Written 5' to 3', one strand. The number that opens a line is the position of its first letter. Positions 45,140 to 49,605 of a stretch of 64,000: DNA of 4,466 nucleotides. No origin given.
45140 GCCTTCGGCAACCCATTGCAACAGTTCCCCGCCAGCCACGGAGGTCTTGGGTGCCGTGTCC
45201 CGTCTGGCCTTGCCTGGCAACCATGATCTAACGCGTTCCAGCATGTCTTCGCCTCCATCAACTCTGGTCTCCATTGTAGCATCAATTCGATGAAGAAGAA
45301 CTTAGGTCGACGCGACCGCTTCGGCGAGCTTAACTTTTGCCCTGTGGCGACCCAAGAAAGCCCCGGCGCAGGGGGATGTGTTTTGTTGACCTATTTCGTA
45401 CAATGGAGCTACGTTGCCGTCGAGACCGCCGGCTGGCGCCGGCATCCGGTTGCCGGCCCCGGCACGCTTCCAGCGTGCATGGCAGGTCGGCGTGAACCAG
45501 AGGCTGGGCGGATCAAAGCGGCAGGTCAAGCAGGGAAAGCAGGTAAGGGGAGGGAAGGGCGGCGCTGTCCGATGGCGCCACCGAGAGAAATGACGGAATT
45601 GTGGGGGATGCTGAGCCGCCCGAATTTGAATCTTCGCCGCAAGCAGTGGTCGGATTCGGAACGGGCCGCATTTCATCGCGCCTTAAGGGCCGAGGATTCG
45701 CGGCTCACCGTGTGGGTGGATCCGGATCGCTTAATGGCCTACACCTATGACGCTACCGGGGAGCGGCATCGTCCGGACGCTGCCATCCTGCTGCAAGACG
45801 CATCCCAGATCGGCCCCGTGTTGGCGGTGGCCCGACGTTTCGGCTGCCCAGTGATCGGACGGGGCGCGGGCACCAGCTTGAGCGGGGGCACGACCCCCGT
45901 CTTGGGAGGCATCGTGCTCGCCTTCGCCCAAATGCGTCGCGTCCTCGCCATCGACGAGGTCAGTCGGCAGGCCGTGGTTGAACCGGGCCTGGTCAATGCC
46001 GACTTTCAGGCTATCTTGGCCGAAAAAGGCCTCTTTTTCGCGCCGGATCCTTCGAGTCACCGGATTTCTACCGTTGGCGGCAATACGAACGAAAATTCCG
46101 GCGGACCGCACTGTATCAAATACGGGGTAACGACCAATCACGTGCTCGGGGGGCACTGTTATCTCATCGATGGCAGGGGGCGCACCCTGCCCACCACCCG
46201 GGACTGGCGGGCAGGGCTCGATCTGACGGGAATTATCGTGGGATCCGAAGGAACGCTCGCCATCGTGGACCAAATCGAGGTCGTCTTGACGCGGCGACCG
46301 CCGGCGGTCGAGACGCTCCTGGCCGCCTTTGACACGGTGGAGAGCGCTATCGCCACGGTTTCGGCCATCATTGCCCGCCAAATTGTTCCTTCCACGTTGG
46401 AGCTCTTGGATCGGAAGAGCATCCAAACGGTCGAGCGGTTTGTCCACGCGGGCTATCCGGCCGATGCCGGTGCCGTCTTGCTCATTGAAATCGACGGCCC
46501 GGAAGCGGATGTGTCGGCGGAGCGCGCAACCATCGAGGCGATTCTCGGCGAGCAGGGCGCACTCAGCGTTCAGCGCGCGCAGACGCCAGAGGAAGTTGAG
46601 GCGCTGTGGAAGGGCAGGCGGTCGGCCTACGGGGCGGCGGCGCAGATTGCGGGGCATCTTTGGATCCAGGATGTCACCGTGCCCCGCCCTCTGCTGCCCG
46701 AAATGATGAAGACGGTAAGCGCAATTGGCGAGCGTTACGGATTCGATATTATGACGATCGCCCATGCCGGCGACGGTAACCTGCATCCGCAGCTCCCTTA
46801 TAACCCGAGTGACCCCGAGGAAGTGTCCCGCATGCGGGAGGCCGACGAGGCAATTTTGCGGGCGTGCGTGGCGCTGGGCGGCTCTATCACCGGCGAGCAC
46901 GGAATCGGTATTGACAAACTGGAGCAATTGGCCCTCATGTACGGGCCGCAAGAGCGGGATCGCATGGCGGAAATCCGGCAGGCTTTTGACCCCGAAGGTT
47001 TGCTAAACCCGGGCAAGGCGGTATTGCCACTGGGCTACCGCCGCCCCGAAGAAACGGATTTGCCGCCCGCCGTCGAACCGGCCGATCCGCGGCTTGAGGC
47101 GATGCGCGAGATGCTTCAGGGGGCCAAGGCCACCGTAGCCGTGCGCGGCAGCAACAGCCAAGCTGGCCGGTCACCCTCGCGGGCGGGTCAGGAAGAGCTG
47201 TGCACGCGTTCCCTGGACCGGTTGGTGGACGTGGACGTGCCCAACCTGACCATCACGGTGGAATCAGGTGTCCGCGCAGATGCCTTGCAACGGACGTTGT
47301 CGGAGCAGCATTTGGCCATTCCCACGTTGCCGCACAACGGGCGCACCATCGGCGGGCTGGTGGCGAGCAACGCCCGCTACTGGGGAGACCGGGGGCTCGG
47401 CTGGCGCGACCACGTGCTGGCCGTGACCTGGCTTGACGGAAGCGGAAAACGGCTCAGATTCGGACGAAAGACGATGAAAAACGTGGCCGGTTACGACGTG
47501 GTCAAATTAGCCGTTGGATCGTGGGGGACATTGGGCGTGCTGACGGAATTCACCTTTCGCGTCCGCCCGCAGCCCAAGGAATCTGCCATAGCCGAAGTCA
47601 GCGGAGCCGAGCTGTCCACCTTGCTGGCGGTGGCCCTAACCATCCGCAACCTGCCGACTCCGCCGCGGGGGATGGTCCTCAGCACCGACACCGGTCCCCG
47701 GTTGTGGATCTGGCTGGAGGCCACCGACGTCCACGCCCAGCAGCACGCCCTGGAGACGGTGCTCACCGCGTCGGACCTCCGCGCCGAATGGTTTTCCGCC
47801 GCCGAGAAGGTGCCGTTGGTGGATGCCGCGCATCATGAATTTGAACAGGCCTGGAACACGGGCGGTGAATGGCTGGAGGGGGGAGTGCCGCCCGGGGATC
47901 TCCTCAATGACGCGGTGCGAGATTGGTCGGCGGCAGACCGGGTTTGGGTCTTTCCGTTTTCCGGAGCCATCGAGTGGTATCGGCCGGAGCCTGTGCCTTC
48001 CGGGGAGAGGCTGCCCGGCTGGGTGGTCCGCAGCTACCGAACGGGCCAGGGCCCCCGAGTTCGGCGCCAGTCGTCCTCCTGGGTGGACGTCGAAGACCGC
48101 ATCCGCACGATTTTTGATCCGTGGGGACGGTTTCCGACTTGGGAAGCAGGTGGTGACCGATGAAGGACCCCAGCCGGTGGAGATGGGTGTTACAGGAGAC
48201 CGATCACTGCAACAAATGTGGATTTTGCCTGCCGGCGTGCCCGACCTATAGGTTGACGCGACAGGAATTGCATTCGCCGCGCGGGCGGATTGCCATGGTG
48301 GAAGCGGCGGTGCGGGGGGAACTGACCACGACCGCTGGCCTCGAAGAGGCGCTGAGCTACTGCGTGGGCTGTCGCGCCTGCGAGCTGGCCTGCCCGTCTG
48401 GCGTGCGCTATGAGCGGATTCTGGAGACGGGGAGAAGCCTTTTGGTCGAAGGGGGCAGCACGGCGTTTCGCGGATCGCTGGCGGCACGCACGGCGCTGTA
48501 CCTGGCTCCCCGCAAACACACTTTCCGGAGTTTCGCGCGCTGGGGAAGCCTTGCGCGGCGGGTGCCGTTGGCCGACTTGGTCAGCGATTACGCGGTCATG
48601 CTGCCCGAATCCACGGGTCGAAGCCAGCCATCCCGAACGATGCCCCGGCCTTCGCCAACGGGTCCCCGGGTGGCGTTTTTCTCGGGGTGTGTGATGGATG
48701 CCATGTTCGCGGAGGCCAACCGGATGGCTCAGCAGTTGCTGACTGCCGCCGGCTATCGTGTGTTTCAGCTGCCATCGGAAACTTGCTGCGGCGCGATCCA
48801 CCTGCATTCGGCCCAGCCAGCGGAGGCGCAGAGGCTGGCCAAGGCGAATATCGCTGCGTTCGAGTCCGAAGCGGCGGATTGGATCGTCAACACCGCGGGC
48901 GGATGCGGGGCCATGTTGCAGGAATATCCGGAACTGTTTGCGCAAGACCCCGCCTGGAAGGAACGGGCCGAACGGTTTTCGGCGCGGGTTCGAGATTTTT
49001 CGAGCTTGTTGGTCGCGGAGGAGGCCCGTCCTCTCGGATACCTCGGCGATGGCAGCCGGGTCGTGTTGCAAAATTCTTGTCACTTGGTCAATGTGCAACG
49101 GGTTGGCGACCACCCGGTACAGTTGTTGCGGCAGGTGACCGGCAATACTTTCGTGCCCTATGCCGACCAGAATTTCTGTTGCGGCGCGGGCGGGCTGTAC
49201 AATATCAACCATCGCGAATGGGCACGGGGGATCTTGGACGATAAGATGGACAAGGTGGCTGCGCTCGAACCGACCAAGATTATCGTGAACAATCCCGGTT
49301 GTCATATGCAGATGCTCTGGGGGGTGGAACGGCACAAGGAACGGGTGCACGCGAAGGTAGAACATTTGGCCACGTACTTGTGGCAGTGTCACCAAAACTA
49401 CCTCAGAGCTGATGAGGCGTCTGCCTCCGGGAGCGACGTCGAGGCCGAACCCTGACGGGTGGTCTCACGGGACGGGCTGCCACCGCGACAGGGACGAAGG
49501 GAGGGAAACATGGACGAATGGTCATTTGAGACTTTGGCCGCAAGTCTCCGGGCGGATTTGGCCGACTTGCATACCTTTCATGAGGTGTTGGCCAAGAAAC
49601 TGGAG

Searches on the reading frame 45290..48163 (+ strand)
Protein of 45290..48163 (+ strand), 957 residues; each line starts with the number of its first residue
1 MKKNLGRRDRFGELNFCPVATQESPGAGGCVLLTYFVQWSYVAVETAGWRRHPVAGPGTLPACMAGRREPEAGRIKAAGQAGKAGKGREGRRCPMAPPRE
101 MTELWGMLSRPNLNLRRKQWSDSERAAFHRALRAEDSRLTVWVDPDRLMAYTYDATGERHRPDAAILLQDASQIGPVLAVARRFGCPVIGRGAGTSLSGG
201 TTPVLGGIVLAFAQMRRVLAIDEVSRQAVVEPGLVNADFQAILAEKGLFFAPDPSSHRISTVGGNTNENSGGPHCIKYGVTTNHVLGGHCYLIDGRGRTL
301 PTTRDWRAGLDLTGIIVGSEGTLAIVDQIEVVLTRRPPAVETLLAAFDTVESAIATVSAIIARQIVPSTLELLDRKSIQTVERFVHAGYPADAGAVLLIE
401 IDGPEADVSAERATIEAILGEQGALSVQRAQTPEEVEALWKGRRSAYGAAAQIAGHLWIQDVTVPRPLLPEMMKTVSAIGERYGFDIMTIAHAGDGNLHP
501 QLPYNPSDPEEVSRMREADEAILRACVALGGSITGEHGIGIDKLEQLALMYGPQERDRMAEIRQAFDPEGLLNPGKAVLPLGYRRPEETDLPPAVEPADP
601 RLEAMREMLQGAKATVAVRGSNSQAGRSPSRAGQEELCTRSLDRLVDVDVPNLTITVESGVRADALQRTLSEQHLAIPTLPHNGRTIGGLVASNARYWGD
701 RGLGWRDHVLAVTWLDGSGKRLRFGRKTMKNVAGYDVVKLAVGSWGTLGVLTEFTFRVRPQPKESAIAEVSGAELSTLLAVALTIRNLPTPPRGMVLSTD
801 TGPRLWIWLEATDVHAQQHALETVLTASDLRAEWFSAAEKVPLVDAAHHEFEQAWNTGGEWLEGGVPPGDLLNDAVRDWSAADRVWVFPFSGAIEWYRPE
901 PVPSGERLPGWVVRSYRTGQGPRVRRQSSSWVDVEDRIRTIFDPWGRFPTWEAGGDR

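Call 60: search_protein_families(library=pfam, proteins=[window:45290-48163:+], max_evalue=0.00001)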
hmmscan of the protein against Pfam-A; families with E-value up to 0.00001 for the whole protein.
window:45290-48163:+ (957 aa): 2 families
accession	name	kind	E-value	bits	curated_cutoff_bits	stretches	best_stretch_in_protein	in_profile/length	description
PF02913.24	FAD-oxidase_C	-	2.4e-64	217.8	21.2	1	337-576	2-247/248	FAD linked oxidases, C-terminal domain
PF01565.28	FAD_binding_4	-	3e-43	147.3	26.4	2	162-296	1-134/139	FAD binding domain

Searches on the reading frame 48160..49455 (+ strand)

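Call 60: search_protein_families(library=pfam, proteins=[window:48160-49455:+], max_evalue=0.00001)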
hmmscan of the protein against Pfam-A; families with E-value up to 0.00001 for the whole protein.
window:48160-49455:+ (431 aa): 9 families
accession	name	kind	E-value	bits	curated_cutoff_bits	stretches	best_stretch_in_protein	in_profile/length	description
PF02754.22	CCG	-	2.4e-31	108.1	20.6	2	171-254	1-85/85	Cysteine-rich domain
PF13183.11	Fer4_8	-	5.1e-14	53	27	1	14-82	2-68/68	4Fe-4S dicluster domain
PF13534.11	Fer4_17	-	2.3e-11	44.5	22.2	1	17-82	2-60/61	4Fe-4S dicluster domain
PF12838.12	Fer4_7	-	1.1e-10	42.2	27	1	16-82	1-52/52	4Fe-4S dicluster domain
PF13237.11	Fer4_10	-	5e-08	33.2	25.5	0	65-87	6-30/53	4Fe-4S dicluster domain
PF00037.32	Fer4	-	1.5e-07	31.4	21.1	0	66-82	6-22/24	4Fe-4S binding domain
PF13484.11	Fer4_16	-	1.8e-07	32.2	30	1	16-80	1-65/66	4Fe-4S double cluster binding domain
PF12837.12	Fer4_6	-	2.8e-06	27.4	25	0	67-82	8-23/24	4Fe-4S binding domain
PF12797.12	Fer4_2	-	4.1e-06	26.8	24.5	0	10-29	3-22/22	4Fe-4S binding domain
